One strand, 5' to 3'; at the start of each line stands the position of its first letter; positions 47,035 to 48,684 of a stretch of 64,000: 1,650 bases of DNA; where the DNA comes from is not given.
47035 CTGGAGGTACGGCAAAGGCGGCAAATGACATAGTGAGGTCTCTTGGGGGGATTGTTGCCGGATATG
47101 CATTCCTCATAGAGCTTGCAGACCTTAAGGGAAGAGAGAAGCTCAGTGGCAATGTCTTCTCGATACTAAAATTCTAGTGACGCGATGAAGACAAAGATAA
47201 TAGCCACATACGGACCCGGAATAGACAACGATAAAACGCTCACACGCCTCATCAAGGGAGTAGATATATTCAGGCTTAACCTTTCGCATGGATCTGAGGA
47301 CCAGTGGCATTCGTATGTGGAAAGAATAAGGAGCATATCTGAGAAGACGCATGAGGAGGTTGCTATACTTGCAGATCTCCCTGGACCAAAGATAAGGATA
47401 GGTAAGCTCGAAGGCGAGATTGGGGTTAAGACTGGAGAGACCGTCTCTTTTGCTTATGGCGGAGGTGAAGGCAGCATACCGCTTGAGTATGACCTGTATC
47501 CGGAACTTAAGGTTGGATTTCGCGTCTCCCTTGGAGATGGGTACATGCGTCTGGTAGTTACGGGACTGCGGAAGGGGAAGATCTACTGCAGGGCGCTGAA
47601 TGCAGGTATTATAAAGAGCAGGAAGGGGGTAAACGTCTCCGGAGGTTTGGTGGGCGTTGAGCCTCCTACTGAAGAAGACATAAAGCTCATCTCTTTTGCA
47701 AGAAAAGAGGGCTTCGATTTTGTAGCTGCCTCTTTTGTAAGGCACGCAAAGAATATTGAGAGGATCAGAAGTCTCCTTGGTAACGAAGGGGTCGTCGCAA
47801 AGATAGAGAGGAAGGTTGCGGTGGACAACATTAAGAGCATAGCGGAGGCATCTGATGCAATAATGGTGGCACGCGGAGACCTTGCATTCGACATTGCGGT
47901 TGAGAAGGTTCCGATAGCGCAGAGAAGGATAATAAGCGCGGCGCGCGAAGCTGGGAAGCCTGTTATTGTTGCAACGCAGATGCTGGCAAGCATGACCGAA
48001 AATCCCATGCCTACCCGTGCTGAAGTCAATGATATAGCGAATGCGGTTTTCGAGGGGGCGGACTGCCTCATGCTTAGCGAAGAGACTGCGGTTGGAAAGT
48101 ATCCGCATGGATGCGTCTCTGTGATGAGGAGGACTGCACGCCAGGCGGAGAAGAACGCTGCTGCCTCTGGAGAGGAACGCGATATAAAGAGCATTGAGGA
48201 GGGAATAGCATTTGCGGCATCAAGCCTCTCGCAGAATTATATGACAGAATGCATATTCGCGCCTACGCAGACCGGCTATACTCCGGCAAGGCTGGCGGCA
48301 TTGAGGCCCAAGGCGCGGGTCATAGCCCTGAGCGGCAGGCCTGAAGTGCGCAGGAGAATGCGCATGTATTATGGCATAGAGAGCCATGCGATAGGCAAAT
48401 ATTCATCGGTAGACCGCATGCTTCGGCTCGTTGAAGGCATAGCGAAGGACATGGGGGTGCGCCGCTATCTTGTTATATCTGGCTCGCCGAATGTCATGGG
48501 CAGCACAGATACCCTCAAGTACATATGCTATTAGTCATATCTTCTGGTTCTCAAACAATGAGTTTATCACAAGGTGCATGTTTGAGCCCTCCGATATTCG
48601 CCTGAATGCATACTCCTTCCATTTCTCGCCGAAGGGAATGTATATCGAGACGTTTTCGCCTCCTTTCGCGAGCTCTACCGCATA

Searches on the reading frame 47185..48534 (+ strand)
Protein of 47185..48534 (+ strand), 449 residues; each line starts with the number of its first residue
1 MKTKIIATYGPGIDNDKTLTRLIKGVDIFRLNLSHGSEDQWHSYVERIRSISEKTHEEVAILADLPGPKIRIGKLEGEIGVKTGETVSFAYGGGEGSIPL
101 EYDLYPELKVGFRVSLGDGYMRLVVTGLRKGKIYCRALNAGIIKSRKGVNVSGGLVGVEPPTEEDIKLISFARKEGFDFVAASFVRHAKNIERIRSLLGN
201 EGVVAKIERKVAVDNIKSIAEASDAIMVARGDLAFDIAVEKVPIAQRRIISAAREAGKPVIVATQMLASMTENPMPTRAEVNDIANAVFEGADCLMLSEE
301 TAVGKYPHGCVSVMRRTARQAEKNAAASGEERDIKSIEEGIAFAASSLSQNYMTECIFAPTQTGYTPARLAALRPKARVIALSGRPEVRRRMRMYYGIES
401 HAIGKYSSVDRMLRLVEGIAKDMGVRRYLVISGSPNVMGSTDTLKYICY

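Call 44: search_protein_families(library=pfam, proteins=[window:47185-48534:+])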
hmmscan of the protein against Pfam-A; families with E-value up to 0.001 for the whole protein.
window:47185-48534:+ (449 aa): 3 families
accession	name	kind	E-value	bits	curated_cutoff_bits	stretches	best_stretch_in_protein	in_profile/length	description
PF00224.27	PK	-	5.3e-91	305.6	30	1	2-310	3-327/328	Pyruvate kinase, barrel domain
PF02887.21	PK_C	-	2.4e-14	53.8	28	1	340-445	2-112/114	Pyruvate kinase, alpha/beta domain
PF03328.21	HpcH_HpaI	-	0.00044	20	25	1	193-294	112-218/221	HpcH/HpaI aldolase/citrate lyase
